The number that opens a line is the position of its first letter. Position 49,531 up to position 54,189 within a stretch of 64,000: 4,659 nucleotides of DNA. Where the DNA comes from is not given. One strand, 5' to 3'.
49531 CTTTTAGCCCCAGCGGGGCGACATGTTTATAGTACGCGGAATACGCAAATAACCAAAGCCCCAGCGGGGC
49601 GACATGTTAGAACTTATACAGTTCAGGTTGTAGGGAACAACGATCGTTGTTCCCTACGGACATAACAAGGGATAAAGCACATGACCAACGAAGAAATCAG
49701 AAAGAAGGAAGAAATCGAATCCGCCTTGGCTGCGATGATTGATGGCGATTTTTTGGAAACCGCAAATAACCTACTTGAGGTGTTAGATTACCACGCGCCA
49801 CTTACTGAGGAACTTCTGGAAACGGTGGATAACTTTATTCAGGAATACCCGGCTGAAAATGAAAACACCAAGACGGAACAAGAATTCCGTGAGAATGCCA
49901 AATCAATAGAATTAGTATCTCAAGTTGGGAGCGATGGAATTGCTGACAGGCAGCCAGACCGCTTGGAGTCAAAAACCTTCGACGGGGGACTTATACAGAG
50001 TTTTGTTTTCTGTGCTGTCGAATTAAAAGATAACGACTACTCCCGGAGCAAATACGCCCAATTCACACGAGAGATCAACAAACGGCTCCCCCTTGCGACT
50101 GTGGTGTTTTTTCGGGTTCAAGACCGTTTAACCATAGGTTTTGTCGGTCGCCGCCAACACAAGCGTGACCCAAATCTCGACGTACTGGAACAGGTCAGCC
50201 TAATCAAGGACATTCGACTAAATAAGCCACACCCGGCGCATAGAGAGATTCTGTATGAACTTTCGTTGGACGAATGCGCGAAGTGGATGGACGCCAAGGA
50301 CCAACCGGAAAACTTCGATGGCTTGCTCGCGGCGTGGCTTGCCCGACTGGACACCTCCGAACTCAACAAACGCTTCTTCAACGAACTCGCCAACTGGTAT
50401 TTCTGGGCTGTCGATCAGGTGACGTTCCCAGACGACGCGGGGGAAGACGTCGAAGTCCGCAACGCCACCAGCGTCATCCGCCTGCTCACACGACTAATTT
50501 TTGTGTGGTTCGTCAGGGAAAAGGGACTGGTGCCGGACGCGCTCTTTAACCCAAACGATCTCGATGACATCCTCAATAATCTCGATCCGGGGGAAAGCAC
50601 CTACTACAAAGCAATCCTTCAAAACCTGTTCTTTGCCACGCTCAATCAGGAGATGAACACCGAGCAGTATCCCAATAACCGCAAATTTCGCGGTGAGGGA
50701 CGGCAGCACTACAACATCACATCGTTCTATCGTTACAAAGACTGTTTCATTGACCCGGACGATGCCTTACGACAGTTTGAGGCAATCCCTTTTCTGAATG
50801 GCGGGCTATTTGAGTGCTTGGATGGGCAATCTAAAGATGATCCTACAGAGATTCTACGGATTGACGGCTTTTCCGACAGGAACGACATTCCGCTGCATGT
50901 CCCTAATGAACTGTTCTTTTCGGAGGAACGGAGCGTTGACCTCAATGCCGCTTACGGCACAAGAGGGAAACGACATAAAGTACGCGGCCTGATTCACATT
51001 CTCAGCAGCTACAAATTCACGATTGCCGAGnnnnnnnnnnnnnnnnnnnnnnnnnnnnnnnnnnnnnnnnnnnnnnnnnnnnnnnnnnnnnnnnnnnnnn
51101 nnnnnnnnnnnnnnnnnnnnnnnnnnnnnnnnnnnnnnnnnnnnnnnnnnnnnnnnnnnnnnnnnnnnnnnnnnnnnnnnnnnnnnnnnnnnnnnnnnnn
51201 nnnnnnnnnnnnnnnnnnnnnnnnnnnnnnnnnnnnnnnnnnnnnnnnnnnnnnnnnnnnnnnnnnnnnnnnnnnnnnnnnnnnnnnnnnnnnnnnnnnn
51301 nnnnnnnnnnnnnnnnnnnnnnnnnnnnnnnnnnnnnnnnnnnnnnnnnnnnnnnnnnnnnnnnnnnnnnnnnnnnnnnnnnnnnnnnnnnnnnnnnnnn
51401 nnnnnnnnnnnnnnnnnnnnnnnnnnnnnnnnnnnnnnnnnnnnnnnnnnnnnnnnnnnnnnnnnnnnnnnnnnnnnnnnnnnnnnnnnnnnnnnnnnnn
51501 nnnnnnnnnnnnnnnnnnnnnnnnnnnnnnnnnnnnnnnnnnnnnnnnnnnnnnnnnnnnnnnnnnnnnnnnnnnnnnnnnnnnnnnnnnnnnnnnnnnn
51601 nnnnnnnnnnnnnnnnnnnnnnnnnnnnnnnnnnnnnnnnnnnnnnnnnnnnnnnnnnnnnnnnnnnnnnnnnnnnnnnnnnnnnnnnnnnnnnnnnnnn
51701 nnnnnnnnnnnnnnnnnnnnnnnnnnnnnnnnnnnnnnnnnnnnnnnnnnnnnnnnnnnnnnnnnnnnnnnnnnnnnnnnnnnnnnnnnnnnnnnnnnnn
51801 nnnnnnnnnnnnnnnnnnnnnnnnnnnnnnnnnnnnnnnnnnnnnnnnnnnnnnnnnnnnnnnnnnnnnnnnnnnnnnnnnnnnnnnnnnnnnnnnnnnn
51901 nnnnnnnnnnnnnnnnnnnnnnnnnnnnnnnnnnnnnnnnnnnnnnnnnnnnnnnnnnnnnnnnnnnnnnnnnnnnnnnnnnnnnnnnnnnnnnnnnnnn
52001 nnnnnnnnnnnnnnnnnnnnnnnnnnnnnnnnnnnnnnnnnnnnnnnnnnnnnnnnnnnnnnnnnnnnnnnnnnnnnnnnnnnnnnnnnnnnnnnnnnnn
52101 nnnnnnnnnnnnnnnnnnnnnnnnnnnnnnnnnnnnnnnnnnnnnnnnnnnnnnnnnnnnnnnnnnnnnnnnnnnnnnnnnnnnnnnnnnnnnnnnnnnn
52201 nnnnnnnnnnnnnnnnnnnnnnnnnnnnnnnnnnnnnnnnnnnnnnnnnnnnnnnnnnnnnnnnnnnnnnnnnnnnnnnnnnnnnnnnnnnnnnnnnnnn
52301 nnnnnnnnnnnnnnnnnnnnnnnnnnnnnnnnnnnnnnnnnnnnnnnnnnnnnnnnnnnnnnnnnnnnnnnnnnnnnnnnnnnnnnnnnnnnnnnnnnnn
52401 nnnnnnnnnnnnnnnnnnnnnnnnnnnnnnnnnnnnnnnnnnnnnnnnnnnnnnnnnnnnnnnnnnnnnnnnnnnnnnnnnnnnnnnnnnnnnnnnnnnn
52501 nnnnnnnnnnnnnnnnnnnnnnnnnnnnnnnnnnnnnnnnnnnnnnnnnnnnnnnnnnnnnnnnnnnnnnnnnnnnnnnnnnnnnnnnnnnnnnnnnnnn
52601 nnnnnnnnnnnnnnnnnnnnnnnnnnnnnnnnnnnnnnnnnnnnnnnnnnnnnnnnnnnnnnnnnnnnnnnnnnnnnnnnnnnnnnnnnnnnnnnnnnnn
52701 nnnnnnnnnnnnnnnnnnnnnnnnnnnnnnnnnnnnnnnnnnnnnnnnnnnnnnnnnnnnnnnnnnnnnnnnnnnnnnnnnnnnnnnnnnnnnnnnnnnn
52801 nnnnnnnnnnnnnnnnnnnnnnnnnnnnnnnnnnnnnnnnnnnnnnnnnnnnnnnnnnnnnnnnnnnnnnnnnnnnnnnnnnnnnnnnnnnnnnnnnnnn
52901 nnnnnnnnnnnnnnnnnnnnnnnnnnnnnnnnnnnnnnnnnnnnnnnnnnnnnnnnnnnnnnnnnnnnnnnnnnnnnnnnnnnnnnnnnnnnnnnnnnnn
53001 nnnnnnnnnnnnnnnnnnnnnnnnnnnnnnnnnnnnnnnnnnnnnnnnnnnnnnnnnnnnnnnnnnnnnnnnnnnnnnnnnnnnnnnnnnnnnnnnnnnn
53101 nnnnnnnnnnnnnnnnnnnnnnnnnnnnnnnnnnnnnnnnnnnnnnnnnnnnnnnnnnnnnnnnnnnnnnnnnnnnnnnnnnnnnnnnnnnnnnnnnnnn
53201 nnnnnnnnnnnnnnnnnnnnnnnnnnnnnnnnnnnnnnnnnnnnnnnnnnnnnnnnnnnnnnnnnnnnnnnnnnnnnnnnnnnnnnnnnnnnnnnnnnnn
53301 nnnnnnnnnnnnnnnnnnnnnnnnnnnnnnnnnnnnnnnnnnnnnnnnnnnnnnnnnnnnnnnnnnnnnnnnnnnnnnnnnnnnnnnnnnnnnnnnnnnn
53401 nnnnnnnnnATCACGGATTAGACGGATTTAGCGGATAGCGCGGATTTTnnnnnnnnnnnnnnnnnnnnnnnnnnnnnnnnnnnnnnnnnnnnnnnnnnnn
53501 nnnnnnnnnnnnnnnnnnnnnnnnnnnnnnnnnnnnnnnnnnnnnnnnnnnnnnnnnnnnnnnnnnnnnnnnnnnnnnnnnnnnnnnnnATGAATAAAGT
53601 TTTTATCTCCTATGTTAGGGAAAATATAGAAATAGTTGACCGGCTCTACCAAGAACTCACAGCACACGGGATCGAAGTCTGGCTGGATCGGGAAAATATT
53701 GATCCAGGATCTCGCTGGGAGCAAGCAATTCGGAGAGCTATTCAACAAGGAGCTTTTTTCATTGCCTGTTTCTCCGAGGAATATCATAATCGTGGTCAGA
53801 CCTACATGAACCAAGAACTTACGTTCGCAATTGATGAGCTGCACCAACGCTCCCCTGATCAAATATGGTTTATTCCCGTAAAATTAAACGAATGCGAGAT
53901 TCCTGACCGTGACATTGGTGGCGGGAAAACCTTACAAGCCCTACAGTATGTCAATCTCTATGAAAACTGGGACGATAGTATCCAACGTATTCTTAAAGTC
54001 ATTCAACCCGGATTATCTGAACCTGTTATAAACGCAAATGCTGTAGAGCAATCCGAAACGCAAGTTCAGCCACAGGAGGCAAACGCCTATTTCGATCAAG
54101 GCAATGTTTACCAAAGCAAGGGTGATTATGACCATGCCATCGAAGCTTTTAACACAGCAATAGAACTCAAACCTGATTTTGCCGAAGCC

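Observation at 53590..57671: TIR-TPR protein carrying a Type IIG-style DNA target-recognition domain, coupled to an ABC/SMC-like ATPase: candidate novel sequence- or methylation-sensing defense module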

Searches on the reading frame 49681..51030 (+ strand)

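Call 29: search_protein_families(library=pfam, proteins=[window:49681-51030:+], max_evalue=0.1)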
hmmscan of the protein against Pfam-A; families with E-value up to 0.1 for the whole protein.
window:49681-51030:+ (450 aa): 1 family
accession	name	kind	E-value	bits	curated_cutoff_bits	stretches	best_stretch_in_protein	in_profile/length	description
PF20465.4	MmeI_hel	-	0.042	15.1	27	0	266-334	4-65/75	MmeI, helicase spacer domain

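Call 53: search_protein_families(library=padloc, proteins=[window:49681-51030:+], max_evalue=0.1)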
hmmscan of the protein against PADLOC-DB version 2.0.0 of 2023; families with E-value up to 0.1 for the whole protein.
window:49681-51030:+ (450 aa): 1 family
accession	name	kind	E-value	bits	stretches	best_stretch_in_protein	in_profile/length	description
PDLC03601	REase_MTase_IIG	-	8.9e-07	25.1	1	217-327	196-295/1110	Type IIG restriction enzyme-methyltransferase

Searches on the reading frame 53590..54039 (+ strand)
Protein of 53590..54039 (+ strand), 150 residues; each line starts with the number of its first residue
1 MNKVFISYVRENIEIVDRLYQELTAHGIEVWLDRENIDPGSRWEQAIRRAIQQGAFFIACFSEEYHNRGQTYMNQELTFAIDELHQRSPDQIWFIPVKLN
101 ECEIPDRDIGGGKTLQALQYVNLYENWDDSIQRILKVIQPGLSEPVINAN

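Call 66: search_solved_structures(query=window:53590-54039:+, max_evalue=1, show_alignments=3)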
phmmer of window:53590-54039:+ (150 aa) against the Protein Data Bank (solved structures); distinct sequences matched with E-value up to 1: 20.
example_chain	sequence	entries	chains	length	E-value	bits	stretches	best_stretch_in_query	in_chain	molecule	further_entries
9mud_K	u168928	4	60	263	0.0036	20.5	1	3-99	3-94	Cat1 (CRISPR associated TIR 1) pentagonal filament | Cat1 (CRISPR associated TIR 1) pentagonal filament assembly | Cat1 (CRISPR-associated TIR 1)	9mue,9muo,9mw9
3h16_A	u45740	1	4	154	0.005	20.1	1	3-69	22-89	TIR protein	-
8qlo_A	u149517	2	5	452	0.0066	19.7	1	2-138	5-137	Toll/interleukin-1 receptor domain-containing protein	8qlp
8j7s_B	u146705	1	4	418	0.036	17.3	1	2-109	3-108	TIR domain-containing protein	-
8fex_A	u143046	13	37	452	0.041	17.1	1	2-109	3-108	TIR-APAZ | TIR domain-containing protein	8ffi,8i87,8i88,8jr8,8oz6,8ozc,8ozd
8sp0_A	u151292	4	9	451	0.042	17.1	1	2-109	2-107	TIR-APAZ | TIR domain-containing protein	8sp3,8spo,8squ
8z92_E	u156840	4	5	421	0.082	16.1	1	2-136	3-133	TIR domain-containing protein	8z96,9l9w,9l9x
8u7b_B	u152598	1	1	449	0.09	16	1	2-136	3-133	TIR domain-containing protein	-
8ifk_A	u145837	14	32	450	0.092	16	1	2-136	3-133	TIR domain-containing protein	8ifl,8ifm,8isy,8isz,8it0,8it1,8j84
8j8h_B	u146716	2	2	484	0.11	15.8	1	2-136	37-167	TIR domain-containing protein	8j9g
3jrn_A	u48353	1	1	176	0.16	15.1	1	14-67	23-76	AT1G72930 protein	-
7jlv_A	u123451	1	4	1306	0.36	14.1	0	4-87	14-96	Disease resistance protein Roq1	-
7jlu_A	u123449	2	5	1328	0.37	14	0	4-87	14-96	Disease resistance protein Roq1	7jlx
9tzw_A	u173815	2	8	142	0.74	13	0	4-58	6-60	NAD(+) hydrolase SARM1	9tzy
9mw1_B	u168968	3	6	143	0.75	13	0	4-58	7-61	NAD(+) hydrolase SARM1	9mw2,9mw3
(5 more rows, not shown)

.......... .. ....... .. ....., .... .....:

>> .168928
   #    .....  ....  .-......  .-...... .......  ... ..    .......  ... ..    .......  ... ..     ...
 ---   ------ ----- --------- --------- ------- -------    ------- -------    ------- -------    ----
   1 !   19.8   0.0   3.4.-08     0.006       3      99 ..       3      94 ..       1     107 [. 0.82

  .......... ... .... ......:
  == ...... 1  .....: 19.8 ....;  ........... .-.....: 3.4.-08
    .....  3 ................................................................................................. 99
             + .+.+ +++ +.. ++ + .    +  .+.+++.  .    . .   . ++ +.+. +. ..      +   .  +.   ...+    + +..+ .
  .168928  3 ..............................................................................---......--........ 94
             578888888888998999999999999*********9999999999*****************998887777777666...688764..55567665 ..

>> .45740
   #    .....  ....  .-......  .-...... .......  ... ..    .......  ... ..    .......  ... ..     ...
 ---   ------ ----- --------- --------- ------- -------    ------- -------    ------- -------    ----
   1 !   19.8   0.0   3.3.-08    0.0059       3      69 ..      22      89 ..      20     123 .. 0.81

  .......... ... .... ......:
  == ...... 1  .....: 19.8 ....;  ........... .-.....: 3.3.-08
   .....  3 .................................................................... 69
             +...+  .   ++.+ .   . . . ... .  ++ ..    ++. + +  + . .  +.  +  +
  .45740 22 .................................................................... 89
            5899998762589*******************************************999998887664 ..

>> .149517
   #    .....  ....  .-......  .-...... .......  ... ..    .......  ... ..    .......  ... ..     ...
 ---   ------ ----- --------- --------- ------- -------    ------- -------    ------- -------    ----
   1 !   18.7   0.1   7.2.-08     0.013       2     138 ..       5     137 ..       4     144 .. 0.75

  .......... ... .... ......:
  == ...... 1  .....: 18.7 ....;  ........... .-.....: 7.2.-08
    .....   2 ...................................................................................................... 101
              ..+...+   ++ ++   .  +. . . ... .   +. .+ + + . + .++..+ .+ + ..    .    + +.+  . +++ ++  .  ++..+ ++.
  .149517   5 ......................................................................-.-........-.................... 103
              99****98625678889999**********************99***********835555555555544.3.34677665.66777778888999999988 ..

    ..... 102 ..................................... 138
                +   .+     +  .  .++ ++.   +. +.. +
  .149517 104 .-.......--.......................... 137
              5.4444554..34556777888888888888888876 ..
